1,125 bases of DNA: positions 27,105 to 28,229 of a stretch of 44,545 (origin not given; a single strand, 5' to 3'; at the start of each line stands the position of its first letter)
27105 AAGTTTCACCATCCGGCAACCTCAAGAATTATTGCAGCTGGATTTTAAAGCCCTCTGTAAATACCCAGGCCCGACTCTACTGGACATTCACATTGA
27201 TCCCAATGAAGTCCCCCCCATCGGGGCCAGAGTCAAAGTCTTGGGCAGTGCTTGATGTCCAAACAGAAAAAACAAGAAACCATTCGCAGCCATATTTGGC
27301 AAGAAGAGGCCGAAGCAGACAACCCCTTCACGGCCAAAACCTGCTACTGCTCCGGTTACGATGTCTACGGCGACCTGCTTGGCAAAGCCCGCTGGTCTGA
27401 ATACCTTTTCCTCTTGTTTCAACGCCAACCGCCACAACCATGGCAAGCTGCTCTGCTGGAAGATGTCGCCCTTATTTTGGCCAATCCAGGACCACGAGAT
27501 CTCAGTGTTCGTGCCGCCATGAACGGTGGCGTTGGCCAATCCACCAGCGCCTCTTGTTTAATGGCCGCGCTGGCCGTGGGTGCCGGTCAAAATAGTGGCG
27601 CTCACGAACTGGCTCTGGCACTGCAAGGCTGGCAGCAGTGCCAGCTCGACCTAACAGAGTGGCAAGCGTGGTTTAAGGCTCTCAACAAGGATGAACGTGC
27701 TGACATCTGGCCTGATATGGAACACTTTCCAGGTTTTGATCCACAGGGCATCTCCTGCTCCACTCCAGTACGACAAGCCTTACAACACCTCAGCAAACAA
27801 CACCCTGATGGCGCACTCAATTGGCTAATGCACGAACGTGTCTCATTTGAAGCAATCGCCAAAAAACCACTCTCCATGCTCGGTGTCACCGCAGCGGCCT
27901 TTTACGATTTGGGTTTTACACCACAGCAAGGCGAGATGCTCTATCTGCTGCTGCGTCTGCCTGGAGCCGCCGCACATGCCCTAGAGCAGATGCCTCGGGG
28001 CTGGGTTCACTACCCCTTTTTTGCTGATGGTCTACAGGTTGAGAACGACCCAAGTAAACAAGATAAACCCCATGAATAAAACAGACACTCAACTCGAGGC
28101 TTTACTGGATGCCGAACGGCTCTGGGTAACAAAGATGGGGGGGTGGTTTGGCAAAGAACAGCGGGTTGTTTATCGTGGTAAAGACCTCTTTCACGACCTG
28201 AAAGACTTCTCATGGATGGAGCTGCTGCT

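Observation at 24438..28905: Uncharacterised metabolic cluster: ThDP-dependent enzyme translationally coupled to two citrate-synthase-fold proteins, divergent from an enoyl-CoA hydratase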

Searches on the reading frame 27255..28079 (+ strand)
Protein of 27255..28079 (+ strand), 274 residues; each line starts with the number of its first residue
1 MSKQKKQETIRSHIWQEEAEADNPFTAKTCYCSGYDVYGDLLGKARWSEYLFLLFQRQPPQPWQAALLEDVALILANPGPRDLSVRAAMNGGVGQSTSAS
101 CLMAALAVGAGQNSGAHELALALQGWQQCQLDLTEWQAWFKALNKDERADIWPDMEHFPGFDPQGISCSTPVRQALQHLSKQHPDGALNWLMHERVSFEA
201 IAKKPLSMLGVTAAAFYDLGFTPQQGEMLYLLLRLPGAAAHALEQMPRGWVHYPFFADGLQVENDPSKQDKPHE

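Call 7: search_protein_families(library=pfam, proteins=[window:27255-28079:+], max_evalue=0.01)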
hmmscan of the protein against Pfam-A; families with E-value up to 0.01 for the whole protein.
window:27255-28079:+ (274 aa): 0 families

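Call 8: search_protein_families(library=pfam, proteins=[window:27255-28079:+], max_evalue=10)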
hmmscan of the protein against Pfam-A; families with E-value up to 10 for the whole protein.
window:27255-28079:+ (274 aa): 2 families
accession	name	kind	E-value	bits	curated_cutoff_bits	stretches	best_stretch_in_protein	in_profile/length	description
PF19384.4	DUF5959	-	0.1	12.8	26.5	1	81-160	11-82/134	Family of unknown function (DUF5959)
PF00285.26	Citrate_synt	-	0.11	11.9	27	1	211-246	313-348/357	Citrate synthase, C-terminal domain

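Call 9: search_protein_families(library=ncbifam, proteins=[window:27255-28079:+], max_evalue=1)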
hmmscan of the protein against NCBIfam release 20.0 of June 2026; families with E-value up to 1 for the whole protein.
window:27255-28079:+ (274 aa): 6 families
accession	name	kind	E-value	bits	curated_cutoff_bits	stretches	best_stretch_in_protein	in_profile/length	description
NF004869.0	PRK06224.1-6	subfamily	2.3e-11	43.5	212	1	26-247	13-231/263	citryl-CoA lyase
NF004866.0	PRK06224.1-3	subfamily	2.1e-09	36.9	245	1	28-248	29-246/275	citryl-CoA lyase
NF004864.0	PRK06224.1-1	equivalog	2.5e-09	36.6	261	1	32-249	31-252/278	citryl-CoA lyase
NF004868.0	PRK06224.1-5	subfamily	8.3e-06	25.1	193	1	27-245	15-235/260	citryl-CoA lyase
NF008328.0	PRK11114.2-2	equivalog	0.065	11.3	1667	1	65-149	547-629/788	cellulose biosynthesis cyclic di-GMP-binding regulatory protein BcsB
TIGR01800.1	cit_synth_II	subfamily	0.28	9.9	421.3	1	49-246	152-342/368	2-methylcitrate synthase/citrate synthase II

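Call 10: search_solved_structures(query=window:27255-28079:+, max_evalue=10)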
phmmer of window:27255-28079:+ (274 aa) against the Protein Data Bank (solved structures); distinct sequences matched with E-value up to 10: 11.
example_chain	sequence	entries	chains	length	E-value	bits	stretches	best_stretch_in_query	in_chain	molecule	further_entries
6hxp_A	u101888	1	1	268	0.00067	22.6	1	30-247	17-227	Citryl-CoA lyase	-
1aj8_A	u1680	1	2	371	0.026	17.4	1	48-163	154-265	CITRATE SYNTHASE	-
9w47_A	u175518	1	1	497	0.036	16.9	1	127-174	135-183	Protein O-glucosyltransferase 2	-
4grl_A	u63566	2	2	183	0.38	13.6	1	139-173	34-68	MHC class II HLA-DQ-alpha chain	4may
3pl6_A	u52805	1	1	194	0.41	13.5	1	139-173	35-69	MHC class II HLA-DQ-alpha chain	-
1uvq_A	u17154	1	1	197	0.43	13.4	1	139-173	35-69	HLA CLASS II HISTOCOMPATIBILITY ANTIGEN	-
7kei_A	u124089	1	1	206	0.46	13.3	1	139-173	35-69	MHC class II HLA-DQ-alpha chain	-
6dig_A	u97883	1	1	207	0.46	13.3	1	139-173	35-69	MHC class II HLA-DQ-alpha chain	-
9ruh_A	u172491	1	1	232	0.55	13.1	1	139-172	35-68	HLA class II histocompatibility antigen DQ alpha chain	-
6abv_A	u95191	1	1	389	1.4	11.7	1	50-245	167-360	Citrate synthase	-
6abw_A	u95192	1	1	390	1.5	11.7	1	50-245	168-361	Citrate synthase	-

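Call 13: find_homologous_proteins(query=window:27255-28079:+)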
Query window:27255-28079:+ (274 aa): 3507 proteins with E <= 0.001 among 6821 candidates; the best 120 are listed.
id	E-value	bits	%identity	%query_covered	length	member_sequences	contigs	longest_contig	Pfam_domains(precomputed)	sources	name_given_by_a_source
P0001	3.6e-187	639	100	100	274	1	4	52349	-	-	-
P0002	9.4e-163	559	88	100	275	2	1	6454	-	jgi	-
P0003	4.2e-160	550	86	100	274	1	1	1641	-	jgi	-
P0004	4.8e-144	497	80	98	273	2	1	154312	-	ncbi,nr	ncbi:MAG: citryl-CoA lyase [Gammaproteobacteria bacterium]|nr:citryl-CoA lyase [Gammaproteobacteria 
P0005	4.4e-108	379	65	95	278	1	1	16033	PF00285.27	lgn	-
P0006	1.2e-106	375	63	97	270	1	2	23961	-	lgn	-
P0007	3.7e-106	373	63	98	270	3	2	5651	-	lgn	-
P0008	4.4e-106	373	63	95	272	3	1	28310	-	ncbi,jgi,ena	ncbi:citryl-CoA lyase [Pseudomonadota bacterium]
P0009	9.6e-106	372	62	98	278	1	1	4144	PF00285.27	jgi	jgi:citrate synthase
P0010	1.3e-105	371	62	96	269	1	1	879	-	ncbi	-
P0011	1.4e-105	371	62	95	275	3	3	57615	-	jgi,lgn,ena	-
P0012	3.2e-105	370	64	96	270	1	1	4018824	-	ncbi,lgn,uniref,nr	ncbi:citryl-CoA lyase [Methylogaea oryzae]|uniref:Citryl-CoA lyase n=1 Tax=Methylogaea oryzae TaxID=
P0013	5.8e-105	369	62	100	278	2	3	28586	PF00285.27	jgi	jgi:citrate synthase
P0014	3.7e-104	366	61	99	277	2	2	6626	-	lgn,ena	-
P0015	3.8e-104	366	60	97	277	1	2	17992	-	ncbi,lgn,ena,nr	ncbi:MAG: citryl-CoA lyase [Piscirickettsiaceae bacterium]|nr:MAG: citryl-CoA lyase [Piscirickettsia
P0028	8.1e-103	362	59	98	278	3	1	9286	PF00285.27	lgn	-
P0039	1.2e-101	358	60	95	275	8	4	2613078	-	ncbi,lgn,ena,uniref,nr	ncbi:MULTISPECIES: citryl-CoA lyase [Cycloclasticus]|uniref:Citryl-CoA lyase n=1 Tax=Cycloclasticus 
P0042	1.4e-101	358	61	98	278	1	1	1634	PF00285.27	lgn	-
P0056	4.2e-101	356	60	96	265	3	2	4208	PF00285.27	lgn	-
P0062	8.0e-101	355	60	96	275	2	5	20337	PF00285.27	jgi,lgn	jgi:citrate synthase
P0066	1.1e-100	355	59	98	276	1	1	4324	PF00285.27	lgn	-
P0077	2.9e-100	354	62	96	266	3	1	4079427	-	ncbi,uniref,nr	ncbi:conserved hypothetical protein [Nitrosococcus halophilus Nc 4]|uniref:Citrate synthase n=1 Tax=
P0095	1.4e-99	351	59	98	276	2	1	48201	PF00285.27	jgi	jgi:citrate synthase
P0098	1.8e-99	351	58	97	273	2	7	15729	PF00285.27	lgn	-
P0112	6.3e-99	349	61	96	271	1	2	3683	PF00285.27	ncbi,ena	-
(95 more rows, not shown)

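Call 14: find_encoding_contigs(protein=P0012, flank=8000, max_places=2)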
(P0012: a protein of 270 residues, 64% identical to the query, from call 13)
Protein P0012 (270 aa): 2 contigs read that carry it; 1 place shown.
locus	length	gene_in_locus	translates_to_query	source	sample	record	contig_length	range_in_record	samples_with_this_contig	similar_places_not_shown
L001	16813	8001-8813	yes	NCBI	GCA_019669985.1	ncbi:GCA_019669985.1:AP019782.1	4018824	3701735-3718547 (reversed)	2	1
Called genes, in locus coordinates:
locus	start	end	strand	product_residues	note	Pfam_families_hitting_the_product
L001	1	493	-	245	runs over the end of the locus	PF00005:ABC_tran, PF02463:SMC_N (faint), PF13304:AAA_21 (faint)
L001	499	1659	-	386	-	PF12704:MacB_PCD, PF02687:FtsX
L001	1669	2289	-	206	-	PF00440:TetR_N, PF09209:CecR_C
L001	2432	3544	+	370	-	PF13439:Glyco_transf_4, PF13579:Glyco_trans_4_4 (weak), PF20706:GT4-conflict, PF00534:Glycos_transf_1, PF13692:Glyco_trans_1_4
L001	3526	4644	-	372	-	PF13439:Glyco_transf_4, PF13579:Glyco_trans_4_4, PF00534:Glycos_transf_1 (weak), PF13692:Glyco_trans_1_4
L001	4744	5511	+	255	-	-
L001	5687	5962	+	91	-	-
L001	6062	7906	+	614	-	PF02776:TPP_enzyme_N, PF00205:TPP_enzyme_M, PF02775:TPP_enzyme_C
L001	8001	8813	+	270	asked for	-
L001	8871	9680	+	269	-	PF00285:Citrate_synt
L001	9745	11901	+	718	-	PF07715:Plug, PF00593:TonB_dep_Rec_b-barrel, PF14905:OMP_b-brl_3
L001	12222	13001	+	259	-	PF00891:Methyltransf_2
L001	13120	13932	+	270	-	PF00106:adh_short, PF23441:SDR, PF13561:adh_short_C2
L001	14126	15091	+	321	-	PF04392:ABC_sub_bind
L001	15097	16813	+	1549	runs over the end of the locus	PF00512:HisKA, PF02518:HATPase_c, PF00072:Response_reg, PF01627:Hpt, PF00072:Response_reg, PF00990:GGDEF, PF00563:EAL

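Call 15: find_encoding_contigs(protein=P0039, flank=8000, max_places=2)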
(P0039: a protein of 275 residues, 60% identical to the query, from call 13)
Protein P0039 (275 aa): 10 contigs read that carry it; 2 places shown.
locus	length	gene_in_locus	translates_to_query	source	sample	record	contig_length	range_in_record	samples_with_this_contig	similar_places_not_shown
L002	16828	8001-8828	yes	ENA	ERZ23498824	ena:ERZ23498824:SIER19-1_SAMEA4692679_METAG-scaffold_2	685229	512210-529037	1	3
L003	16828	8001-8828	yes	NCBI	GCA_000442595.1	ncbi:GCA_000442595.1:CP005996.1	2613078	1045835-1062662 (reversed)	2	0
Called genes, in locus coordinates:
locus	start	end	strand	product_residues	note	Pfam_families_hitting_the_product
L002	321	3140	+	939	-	PF16078:2-oxogl_dehyd_N, PF00676:E1_dh, PF02779:Transket_pyr, PF16870:OxoGdeHyase_C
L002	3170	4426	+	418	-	PF00364:Biotin_lipoyl, PF02817:E3_binding, PF00198:2-oxoacid_dh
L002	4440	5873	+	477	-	PF00890:FAD_binding_2 (weak), PF01134:GIDA (weak), PF01262:AlaDh_PNT_C (faint), PF07992:Pyr_redox_2, PF12831:FAD_oxidored (weak), PF13738:Pyr_redox_3 (weak), PF00070:Pyr_redox, PF02852:Pyr_redox_dim, +3 more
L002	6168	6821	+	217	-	PF02776:TPP_enzyme_N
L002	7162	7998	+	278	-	PF02775:TPP_enzyme_C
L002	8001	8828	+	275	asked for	-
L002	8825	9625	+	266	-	-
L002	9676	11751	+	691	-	PF07715:Plug, PF00593:TonB_dep_Rec_b-barrel, PF14905:OMP_b-brl_3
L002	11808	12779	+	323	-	PF04392:ABC_sub_bind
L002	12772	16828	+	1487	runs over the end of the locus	PF00512:HisKA, PF02518:HATPase_c, PF23198:PDE8A_N (faint), PF00072:Response_reg, PF00990:GGDEF, PF00563:EAL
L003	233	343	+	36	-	-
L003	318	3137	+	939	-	PF16078:2-oxogl_dehyd_N, PF00676:E1_dh, PF02779:Transket_pyr, PF16870:OxoGdeHyase_C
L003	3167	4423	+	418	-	PF00364:Biotin_lipoyl, PF02817:E3_binding, PF00198:2-oxoacid_dh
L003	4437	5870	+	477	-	PF00890:FAD_binding_2 (weak), PF01134:GIDA (weak), PF01262:AlaDh_PNT_C (faint), PF07992:Pyr_redox_2, PF12831:FAD_oxidored (weak), PF13738:Pyr_redox_3 (weak), PF00070:Pyr_redox, PF02852:Pyr_redox_dim, +3 more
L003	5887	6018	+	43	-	-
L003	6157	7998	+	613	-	PF02776:TPP_enzyme_N, PF00205:TPP_enzyme_M, PF02775:TPP_enzyme_C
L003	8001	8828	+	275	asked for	-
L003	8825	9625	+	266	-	-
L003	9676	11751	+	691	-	PF07715:Plug, PF00593:TonB_dep_Rec_b-barrel, PF14905:OMP_b-brl_3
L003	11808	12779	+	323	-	PF04392:ABC_sub_bind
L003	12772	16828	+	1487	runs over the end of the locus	PF00512:HisKA, PF02518:HATPase_c, PF23198:PDE8A_N (faint), PF00072:Response_reg, PF00990:GGDEF, PF00563:EAL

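Call 16: find_encoding_contigs(protein=P0077, flank=8000, max_places=2)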
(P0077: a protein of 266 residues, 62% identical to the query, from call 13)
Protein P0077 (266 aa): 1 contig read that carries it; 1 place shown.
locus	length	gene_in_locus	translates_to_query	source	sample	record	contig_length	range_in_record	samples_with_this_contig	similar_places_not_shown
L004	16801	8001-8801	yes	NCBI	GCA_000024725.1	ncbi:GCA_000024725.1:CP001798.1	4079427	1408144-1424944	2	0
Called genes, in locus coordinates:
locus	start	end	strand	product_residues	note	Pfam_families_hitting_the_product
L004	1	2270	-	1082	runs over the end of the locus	PF19991:HMA_2, PF00690:Cation_ATPase_N, PF00122:E1-E2_ATPase, PF00702:Hydrolase, PF13246:Cation_ATPase, PF00689:Cation_ATPase_C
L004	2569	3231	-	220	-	PF01596:Methyltransf_3, PF13578:Methyltransf_24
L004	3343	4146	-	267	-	PF08543:Phos_pyr_kin, PF00294:PfkB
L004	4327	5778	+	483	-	PF02597:ThiS, PF00581:Rhodanese, PF00899:ThiF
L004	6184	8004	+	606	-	PF02776:TPP_enzyme_N, PF00205:TPP_enzyme_M, PF02775:TPP_enzyme_C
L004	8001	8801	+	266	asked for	-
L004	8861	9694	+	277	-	PF00285:Citrate_synt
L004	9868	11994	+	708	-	PF07715:Plug, PF00593:TonB_dep_Rec_b-barrel, PF14905:OMP_b-brl_3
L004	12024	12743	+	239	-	PF00106:adh_short, PF01370:Epimerase (weak), PF08659:KR, PF23441:SDR, PF13561:adh_short_C2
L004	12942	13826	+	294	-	PF04392:ABC_sub_bind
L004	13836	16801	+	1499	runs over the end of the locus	PF00512:HisKA, PF02518:HATPase_c, PF00072:Response_reg, PF00072:Response_reg, PF01627:Hpt, PF00072:Response_reg, PF00990:GGDEF, PF00563:EAL, +2 more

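Call 28: search_solved_structures(query=A1, max_evalue=0.01, show_alignments=3)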
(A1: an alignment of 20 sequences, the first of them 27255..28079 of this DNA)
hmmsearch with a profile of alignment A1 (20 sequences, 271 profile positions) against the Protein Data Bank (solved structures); distinct sequences matched with E-value up to 0.01: 1.
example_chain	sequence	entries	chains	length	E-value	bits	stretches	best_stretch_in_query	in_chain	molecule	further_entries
6hxp_A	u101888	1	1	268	5.1e-09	39.2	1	27-243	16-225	Citryl-CoA lyase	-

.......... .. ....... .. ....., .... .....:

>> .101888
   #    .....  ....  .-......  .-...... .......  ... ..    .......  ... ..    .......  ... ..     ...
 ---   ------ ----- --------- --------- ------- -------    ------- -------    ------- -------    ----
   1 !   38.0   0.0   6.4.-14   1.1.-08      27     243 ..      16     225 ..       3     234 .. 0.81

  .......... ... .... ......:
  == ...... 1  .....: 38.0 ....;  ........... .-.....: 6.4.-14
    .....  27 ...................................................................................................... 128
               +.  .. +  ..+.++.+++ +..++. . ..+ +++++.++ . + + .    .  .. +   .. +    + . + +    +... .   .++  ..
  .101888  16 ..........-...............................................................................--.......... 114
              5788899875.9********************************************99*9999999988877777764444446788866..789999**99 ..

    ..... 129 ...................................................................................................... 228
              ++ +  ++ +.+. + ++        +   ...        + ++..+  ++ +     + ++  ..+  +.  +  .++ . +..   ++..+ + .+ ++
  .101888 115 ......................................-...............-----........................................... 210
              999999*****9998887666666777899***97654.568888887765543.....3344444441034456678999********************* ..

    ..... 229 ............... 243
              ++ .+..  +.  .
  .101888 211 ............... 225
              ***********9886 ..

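Call 29: find_related_loci(query=A1, collection=genome_contigs, flank=10000)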
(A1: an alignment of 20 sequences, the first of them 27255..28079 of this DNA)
Query A1 (274 aa) in genome_contigs; peptide patterns used: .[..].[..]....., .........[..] (x = any residue, [..] = any of these).
599 stretches matched a pattern (row limit reached: there are more); 424 encode a relative of the query (tblastn E <= 1e-3); the best 80 are kept; 80 distinct loci.
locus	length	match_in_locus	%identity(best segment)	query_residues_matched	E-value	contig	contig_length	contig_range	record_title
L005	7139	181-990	80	1-268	2e-146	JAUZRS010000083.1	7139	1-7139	MAG: Gammaproteobacteria bacterium isolate 12ROV5_HD12-AMOR20_M1286 AMOR20_M1286_contig83, whole genome shotgun sequence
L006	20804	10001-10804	63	5-272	3e-110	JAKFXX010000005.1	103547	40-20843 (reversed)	MAG: Gammaproteobacteria bacterium isolate ND4_Bin_8 ND4_0000007, whole genome shotgun sequence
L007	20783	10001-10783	61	6-266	7e-107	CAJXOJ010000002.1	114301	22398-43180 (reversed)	MAG TPA_asm: uncultured Cycloclasticus sp. isolate SRR3933174_bin.9_MetaBAT_v2.12.1_MAG genome assembly, contig: NODE_5_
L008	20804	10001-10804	62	5-272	5e-107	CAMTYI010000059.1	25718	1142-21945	MAG: uncultured Gammaproteobacteria bacterium isolate G02_MAG_00007 genome assembly, contig: G02_MAG_00007_000000000154,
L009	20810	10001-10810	61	5-274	8e-107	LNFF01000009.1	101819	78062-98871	MAG: Gammaproteobacteria bacterium Ga0077554 Ga0077554_109.1, whole genome shotgun sequence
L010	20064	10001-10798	59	6-271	7e-106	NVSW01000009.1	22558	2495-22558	MAG: Piscirickettsiaceae bacterium isolate NORP131 Contig_source1382A_5083, whole genome shotgun sequence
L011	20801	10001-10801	61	5-271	4e-106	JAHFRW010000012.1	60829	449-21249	MAG: Gammaproteobacteria bacterium isolate nzgw583 NODE_126_length_60830_cov_6.511950, whole genome shotgun sequence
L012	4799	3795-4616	59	1-271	2e-105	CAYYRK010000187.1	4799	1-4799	MAG TPA_asm: uncultured Pseudomonadales bacterium isolate binchicken_co357_64 genome assembly, contig: NODE_10308_length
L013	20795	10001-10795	62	5-269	1e-104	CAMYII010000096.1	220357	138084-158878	MAG: Acidiferrobacterales bacterium isolate ES_Gamma_002 genome assembly, contig: scaffold_65, whole genome shotgun sequ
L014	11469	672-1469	59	1-266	7e-105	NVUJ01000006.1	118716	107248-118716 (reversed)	MAG: Cycloclasticus sp. isolate NORP92 Contig_source1383C_456, whole genome shotgun sequence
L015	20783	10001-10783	61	6-266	7e-105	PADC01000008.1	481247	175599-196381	MAG: Cycloclasticus sp. isolate NAT157 91193, whole genome shotgun sequence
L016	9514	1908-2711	59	5-271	2e-103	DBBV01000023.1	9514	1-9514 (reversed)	MAG TPA_asm: Methylococcaceae bacterium UBA975 UBA975_contig_14925, whole genome shotgun sequence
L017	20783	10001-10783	60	6-266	3e-103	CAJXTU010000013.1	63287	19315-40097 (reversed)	MAG TPA_asm: uncultured Cycloclasticus sp. isolate SRR3933198_bin.5_MetaBAT_v2.12.1_MAG genome assembly, contig: NODE_81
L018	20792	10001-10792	58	1-266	5e-103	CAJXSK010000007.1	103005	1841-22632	MAG TPA_asm: uncultured Piscirickettsiaceae bacterium isolate SRR3933254_bin.16_MetaBAT_v2.12.1_MAG genome assembly, con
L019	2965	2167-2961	62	5-269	1e-105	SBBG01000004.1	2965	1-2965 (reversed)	MAG: Gammaproteobacteria bacterium isolate Bin_2_1_1 Ba_contig36726, whole genome shotgun sequence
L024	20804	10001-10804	62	5-272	6e-102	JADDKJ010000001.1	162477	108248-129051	MAG: Gammaproteobacteria bacterium isolate bin1 1, whole genome shotgun sequence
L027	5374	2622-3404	62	6-266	1e-101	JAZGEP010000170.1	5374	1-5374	MAG: Methylococcales bacterium isolate SCS4bin.24 SCS4bin.24_170, whole genome shotgun sequence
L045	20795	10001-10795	59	4-268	3e-96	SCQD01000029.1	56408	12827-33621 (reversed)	MAG: Methylococcaceae bacterium isolate DP16D_bin.30 DP16D_bin.30-9576, whole genome shotgun sequence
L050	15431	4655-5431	61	8-266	7e-96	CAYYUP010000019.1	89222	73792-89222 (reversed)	MAG TPA_asm: uncultured Nannocystis sp. isolate binchicken_co67_189 genome assembly, contig: NODE_140_length_89222_cov_9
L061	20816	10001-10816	58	2-270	3e-94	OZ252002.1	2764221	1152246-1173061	MAG: Gammaproteobacteria bacterium isolate d484a861-56e0-41a6-afea-df8291d130ef genome assembly, chromosome: 1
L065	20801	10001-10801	54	5-271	2e-93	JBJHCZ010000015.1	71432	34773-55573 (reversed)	MAG: Chromatiales bacterium isolate SF2967_J5348.maxbin.010 NODE_471_length_71432_cov_8.387546, whole genome shotgun seq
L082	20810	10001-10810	53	5-274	9e-92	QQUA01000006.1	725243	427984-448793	MAG: Planctomycetota bacterium isolate PNC 10, whole genome shotgun sequence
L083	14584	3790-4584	56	1-268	2e-91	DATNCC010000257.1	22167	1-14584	MAG TPA_asm: Dongiaceae bacterium isolate SMAG_U11204 k141_4042187, whole genome shotgun sequence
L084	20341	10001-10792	58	1-266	2e-91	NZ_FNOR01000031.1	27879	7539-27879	Collimonas sp. OK242, whole genome shotgun sequence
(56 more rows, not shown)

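Call 52: predict_structure(alignment_id=A3)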
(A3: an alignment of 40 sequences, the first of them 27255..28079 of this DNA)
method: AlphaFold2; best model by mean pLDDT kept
length: 274 residues; sequences in the alignment: 40
mean_pLDDT: 65.4   pTM: 0.65
mean pLDDT of the five models: 65.4, 63.4, 62.6, 60.2, 59.1
residues with pLDDT >= 90: 55; 70-90: 67; 50-70: 54; < 50: 98
segments of 3 or more residues with pLDDT < 50: 1-4, 7-17, 29-42, 85-104, 106-113, 155-167, 247-252, 261-274
pLDDT, mean of each block of 10 residues (from residue 1): 48 50 55 41 63 79 92 68 49 43 47 65 91 92 68 45 44 88 94 91 83 94 84 62 49 49 46 39
secondary structure, 60 per line:
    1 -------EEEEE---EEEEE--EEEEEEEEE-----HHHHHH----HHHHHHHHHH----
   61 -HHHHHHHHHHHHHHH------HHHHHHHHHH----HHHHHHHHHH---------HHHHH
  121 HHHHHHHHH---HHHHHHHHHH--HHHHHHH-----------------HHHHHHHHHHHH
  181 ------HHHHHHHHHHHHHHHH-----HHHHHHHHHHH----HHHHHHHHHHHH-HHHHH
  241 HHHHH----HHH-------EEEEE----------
elements in order: E8-12 E16-20 E23-31 H37-42 H47-56 H62-76 H83-92 H97-106 H116-129 H133-142 H145-151 H169-180 H187-202 H208-218 H223-234 H236-245 E260-264
